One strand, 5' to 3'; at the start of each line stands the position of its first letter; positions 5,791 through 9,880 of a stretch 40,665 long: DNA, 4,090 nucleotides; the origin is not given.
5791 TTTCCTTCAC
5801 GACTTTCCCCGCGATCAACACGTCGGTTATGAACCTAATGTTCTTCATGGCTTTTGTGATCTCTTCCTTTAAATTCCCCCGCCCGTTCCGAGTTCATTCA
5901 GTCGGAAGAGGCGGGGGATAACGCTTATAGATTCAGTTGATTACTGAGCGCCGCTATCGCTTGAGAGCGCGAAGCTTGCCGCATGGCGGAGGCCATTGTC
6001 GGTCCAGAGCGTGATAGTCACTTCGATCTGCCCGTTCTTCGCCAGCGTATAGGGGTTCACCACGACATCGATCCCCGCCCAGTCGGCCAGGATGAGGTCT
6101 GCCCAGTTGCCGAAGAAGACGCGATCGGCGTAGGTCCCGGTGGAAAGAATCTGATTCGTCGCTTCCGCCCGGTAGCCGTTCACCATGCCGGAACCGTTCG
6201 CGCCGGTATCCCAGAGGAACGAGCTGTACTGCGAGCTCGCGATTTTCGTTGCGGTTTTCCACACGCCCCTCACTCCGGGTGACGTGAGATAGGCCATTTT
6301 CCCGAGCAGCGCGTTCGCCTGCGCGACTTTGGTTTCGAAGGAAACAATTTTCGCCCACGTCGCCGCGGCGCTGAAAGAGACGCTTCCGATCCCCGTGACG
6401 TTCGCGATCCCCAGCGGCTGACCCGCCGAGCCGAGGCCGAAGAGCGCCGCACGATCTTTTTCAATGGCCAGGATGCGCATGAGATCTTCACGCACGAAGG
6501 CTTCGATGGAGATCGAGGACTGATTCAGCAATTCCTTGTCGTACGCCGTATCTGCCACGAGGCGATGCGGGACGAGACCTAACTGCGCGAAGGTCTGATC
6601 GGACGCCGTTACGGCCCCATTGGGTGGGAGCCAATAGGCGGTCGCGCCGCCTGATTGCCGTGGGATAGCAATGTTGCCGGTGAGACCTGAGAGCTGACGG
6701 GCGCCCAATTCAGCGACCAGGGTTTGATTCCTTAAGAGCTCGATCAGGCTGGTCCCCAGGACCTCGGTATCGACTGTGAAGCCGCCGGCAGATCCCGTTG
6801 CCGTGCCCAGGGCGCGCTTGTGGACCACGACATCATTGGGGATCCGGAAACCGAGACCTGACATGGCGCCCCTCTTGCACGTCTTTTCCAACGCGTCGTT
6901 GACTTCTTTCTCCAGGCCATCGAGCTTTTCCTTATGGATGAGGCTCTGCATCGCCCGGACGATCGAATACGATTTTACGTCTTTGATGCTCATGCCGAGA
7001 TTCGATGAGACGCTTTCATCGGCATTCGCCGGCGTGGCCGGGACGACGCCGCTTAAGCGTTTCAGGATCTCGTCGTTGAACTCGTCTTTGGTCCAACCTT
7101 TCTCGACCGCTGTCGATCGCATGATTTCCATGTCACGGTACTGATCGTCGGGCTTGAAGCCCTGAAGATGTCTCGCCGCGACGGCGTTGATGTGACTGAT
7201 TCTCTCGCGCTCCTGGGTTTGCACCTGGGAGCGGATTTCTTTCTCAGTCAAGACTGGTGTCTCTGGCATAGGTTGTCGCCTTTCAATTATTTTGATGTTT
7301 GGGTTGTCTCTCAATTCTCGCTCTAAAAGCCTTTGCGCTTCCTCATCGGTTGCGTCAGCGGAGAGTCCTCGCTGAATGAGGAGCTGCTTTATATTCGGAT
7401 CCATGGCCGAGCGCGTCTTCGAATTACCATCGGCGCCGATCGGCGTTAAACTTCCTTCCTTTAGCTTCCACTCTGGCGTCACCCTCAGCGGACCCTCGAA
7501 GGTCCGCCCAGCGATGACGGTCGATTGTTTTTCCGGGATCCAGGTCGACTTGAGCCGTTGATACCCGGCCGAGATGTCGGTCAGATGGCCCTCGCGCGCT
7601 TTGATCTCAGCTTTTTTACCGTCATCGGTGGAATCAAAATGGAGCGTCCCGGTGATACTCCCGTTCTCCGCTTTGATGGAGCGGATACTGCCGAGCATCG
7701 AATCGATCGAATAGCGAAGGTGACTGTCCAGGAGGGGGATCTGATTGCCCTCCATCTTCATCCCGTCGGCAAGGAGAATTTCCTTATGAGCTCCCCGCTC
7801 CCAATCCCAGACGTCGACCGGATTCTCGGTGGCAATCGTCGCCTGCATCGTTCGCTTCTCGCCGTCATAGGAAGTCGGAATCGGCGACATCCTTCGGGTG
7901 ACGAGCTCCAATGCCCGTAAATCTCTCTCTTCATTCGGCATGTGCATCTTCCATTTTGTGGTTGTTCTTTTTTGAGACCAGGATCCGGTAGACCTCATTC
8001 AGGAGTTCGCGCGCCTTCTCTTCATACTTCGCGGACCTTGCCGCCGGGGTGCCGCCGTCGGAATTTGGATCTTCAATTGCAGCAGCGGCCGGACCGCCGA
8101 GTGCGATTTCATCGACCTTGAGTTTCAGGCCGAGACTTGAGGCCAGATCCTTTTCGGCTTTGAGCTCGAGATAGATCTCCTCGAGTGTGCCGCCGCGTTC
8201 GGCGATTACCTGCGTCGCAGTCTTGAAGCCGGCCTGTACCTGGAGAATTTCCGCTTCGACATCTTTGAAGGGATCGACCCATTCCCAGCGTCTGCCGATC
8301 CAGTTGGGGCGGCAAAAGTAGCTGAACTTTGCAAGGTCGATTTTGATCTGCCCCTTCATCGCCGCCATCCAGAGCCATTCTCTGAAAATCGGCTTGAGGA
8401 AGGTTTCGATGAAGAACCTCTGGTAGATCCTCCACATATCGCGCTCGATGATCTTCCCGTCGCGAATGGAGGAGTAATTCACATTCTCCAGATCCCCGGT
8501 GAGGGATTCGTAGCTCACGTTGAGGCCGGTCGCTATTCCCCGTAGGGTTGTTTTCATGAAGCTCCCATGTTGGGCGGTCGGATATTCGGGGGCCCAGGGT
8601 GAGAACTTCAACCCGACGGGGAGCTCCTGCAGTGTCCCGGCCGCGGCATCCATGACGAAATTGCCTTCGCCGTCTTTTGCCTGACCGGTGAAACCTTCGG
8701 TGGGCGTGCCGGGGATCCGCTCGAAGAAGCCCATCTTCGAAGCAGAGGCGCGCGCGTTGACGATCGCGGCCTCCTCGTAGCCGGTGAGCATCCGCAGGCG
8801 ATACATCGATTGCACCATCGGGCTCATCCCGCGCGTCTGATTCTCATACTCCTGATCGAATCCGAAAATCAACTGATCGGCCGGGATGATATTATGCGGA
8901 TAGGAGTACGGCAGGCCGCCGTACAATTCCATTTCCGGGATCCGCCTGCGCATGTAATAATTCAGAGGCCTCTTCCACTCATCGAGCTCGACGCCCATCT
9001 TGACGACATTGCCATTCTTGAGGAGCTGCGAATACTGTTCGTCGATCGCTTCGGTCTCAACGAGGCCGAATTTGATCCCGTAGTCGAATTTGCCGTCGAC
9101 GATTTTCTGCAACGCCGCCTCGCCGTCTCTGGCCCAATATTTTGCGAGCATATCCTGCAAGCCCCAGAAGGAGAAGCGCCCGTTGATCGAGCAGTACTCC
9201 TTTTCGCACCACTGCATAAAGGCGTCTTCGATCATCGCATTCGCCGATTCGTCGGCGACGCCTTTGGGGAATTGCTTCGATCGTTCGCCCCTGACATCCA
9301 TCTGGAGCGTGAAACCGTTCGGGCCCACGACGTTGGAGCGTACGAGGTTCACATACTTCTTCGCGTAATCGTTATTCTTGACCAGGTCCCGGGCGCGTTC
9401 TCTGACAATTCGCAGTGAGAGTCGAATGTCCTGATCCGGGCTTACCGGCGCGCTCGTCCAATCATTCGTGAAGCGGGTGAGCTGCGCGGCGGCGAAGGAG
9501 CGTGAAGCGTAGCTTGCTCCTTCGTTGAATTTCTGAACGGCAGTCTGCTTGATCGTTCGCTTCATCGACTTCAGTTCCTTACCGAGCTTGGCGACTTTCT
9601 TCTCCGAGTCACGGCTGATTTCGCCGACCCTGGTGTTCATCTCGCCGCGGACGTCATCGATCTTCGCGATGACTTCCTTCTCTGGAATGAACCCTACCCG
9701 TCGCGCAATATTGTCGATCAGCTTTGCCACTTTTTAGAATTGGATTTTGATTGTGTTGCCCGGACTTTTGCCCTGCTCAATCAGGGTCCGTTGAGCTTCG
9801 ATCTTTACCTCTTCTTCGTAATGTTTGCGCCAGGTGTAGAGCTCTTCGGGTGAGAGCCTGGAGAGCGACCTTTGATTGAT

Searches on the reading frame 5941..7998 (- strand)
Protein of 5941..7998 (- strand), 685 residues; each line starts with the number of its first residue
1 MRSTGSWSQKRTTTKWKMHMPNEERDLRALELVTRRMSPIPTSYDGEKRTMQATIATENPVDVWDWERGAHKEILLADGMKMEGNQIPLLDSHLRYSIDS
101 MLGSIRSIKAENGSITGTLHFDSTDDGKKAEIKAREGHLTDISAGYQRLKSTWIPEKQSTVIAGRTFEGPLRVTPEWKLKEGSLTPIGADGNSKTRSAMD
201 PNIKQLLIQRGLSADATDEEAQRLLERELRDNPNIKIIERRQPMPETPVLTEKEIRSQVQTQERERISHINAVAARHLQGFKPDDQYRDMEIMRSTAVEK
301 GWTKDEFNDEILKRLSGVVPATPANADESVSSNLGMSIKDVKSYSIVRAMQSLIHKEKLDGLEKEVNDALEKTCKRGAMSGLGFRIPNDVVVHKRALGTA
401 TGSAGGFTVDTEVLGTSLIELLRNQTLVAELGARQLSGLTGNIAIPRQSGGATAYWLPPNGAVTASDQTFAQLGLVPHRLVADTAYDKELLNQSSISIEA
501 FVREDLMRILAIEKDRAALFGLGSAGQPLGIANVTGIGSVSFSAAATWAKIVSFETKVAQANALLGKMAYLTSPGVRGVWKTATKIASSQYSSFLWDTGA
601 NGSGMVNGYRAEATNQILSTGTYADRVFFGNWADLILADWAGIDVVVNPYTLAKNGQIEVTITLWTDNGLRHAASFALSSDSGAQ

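Call 17: search_protein_families(library=pfam, proteins=[window:5941-7998:-], max_evalue=0.01)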
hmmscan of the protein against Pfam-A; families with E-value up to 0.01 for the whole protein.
window:5941-7998:- (685 aa): 1 family
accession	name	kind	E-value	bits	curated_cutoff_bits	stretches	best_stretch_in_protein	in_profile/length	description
PF05065.19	Phage_capsid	-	1.5e-31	110.3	24.2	1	405-678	1-277/280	Phage capsid family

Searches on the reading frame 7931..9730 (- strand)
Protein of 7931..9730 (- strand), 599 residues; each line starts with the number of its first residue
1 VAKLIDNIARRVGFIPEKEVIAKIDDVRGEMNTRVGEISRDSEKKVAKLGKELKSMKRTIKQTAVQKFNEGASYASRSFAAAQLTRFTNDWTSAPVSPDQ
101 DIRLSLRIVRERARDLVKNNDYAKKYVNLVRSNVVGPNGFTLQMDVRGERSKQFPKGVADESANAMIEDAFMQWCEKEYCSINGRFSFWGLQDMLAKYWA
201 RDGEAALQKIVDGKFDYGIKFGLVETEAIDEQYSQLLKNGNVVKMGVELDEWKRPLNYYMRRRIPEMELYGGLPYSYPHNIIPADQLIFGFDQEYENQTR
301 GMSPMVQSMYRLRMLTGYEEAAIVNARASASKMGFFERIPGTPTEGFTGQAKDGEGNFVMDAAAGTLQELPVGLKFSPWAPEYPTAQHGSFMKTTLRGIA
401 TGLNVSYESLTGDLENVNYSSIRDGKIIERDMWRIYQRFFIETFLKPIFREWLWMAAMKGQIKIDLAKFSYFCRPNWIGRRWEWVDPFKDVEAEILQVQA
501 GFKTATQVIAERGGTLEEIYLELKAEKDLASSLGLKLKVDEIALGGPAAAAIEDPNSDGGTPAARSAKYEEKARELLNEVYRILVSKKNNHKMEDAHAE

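Call 17: search_protein_families(library=pfam, proteins=[window:7931-9730:-], max_evalue=0.01)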
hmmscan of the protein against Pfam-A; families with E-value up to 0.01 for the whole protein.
window:7931-9730:- (599 aa): 1 family
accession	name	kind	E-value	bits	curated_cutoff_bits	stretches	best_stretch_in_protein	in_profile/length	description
PF05136.18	Phage_portal_2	-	7.4e-79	265.9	32.9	1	86-437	3-354/354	Phage portal protein, lambda family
